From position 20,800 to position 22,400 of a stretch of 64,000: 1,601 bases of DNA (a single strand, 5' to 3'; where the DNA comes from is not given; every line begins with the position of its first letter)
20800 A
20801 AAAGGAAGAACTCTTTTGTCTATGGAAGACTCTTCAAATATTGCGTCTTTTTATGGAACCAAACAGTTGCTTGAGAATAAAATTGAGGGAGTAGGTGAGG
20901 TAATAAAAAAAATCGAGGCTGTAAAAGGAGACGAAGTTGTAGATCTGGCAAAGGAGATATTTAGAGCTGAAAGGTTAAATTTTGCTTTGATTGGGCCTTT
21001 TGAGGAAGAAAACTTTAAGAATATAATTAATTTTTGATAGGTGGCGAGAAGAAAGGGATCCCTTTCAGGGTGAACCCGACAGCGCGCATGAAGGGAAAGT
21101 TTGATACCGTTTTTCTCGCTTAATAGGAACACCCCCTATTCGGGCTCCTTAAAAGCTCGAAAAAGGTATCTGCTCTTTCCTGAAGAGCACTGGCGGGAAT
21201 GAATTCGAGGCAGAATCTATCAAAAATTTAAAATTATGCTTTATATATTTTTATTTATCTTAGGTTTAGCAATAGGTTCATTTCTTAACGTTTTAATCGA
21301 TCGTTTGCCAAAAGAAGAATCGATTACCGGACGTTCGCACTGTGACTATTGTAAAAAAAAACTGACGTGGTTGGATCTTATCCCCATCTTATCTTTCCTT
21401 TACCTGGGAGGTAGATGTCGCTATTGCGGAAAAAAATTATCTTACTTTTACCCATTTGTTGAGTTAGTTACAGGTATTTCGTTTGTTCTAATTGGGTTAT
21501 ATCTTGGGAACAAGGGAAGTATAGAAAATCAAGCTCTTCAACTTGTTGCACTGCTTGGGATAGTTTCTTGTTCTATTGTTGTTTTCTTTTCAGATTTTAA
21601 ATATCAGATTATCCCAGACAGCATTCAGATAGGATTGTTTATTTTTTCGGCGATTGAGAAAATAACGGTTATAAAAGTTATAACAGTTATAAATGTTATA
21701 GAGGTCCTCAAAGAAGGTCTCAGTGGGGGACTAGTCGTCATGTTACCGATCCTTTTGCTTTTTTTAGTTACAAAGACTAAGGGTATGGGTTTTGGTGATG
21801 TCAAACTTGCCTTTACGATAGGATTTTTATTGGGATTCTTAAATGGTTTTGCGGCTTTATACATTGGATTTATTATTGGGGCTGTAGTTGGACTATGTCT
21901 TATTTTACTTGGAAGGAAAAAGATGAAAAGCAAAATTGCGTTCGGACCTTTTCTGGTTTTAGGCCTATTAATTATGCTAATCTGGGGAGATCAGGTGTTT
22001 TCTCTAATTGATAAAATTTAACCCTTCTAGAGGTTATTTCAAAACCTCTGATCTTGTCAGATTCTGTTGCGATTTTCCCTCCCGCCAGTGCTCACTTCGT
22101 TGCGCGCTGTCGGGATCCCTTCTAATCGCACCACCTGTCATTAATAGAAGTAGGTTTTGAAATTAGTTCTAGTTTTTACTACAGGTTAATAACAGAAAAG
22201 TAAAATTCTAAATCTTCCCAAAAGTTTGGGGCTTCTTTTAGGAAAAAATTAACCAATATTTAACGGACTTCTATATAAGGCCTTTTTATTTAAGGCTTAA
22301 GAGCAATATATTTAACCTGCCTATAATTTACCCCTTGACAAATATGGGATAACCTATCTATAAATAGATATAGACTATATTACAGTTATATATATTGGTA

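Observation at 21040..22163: Nested GC-rich palindromic repeat family (MITE/REP-like) with compensatory stem changes between copies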

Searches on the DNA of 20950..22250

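Call 7: search_rna_families(source=window, start=20950, end=22250, threshold=evalue, max_evalue=10, show_alignments=4)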
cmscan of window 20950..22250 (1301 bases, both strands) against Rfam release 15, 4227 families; matches with E-value up to 10: 5.
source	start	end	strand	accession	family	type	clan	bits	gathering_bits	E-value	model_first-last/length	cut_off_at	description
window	21982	22061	+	RF03344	mir-5365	Gene; miRNA;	-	19.5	70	0.65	1-78/78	no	mir-5365 microRNA precursor family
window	21134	21322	+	RF00004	U2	Gene; snRNA; splicing;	CL00006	17.7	46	0.67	1-192/192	no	U2 spliceosomal RNA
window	21745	21774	-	RF02765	Ysr209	Gene; sRNA;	-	16.5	59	8.1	1-46/46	no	Yersinia sRNA 209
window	21046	21143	-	RF03483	MIR319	Gene; miRNA;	-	16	54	4.6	1-92/92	no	MIR319 microRNA precursor family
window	21093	21105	-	RF01792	eiav_FSE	Cis-reg; frameshift_element;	-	12.4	40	7.6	1-35/35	no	ribosomal frameshift site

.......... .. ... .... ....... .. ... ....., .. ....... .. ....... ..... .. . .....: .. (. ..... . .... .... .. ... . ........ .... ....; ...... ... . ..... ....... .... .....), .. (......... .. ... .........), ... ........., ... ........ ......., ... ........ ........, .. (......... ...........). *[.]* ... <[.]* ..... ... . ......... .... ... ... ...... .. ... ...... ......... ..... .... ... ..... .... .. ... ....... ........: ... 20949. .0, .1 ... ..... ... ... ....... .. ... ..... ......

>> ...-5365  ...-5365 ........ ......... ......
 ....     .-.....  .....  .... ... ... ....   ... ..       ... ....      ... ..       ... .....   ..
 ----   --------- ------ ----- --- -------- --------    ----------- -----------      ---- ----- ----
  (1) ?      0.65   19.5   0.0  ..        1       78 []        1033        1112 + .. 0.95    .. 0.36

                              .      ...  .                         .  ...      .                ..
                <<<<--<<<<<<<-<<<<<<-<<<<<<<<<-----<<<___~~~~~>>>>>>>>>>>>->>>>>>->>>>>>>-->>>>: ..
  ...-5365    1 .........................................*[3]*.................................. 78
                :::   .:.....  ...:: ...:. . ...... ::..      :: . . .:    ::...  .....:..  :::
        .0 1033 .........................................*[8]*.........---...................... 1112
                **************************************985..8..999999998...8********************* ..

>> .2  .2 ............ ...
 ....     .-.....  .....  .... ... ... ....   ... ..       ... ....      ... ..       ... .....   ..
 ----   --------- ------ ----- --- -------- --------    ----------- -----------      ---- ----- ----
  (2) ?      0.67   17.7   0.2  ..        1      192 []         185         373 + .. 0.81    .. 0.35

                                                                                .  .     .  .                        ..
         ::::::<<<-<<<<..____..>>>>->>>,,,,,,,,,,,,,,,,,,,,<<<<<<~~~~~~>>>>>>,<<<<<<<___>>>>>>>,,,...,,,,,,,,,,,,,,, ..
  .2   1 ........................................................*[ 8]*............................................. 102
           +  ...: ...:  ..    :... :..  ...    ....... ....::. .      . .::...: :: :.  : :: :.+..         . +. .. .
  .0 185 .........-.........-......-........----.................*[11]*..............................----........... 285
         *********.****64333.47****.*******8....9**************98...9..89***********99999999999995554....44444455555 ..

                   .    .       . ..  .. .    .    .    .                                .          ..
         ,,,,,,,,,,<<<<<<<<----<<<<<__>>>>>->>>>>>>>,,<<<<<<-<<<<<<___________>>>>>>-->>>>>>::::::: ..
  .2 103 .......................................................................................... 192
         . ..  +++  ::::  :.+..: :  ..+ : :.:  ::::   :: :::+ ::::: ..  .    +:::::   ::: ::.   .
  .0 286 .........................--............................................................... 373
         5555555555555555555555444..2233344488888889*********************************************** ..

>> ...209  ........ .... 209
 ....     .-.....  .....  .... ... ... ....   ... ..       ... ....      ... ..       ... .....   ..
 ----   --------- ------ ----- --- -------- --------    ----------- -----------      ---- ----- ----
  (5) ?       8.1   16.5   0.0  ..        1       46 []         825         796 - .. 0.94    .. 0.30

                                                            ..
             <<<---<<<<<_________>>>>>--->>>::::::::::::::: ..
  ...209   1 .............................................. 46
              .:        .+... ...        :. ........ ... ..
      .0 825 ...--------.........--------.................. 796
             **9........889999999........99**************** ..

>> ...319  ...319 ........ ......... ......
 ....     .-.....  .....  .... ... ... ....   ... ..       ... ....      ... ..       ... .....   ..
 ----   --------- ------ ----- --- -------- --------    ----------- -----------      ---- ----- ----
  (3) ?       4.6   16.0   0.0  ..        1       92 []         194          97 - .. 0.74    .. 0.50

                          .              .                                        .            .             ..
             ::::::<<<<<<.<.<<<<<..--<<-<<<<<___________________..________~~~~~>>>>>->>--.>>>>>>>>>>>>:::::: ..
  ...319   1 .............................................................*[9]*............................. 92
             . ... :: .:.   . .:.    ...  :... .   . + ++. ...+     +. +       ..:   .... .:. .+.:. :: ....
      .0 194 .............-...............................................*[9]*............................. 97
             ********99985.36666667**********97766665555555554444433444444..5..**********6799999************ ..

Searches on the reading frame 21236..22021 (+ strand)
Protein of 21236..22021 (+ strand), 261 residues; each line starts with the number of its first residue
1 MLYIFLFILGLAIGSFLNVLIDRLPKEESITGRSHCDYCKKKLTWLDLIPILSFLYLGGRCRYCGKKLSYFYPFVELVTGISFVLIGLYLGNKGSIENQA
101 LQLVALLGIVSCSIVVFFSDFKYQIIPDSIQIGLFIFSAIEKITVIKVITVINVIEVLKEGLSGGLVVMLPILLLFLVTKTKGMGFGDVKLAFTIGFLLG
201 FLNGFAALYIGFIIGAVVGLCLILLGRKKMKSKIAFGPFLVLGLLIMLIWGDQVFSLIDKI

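Call 18: find_encoding_contigs(protein=window:21236-22021:+, flank=10000, max_places=6)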
Protein window:21236-22021:+ (261 aa): no gene with exactly this product is on record in the collection.

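Call 23: search_protein_families(library=pfam, proteins=[window:21236-22021:+])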
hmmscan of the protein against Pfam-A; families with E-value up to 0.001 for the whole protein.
window:21236-22021:+ (261 aa): 2 families
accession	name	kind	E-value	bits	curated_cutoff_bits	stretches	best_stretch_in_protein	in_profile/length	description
PF06750.18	A24_N_bact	-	5.6e-32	110.1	23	1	8-87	1-81/84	Bacterial Peptidase A24 N-terminal domain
PF01478.23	Peptidase_A24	-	1.6e-12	48.2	26.5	1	109-220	3-104/104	Type IV leader peptidase family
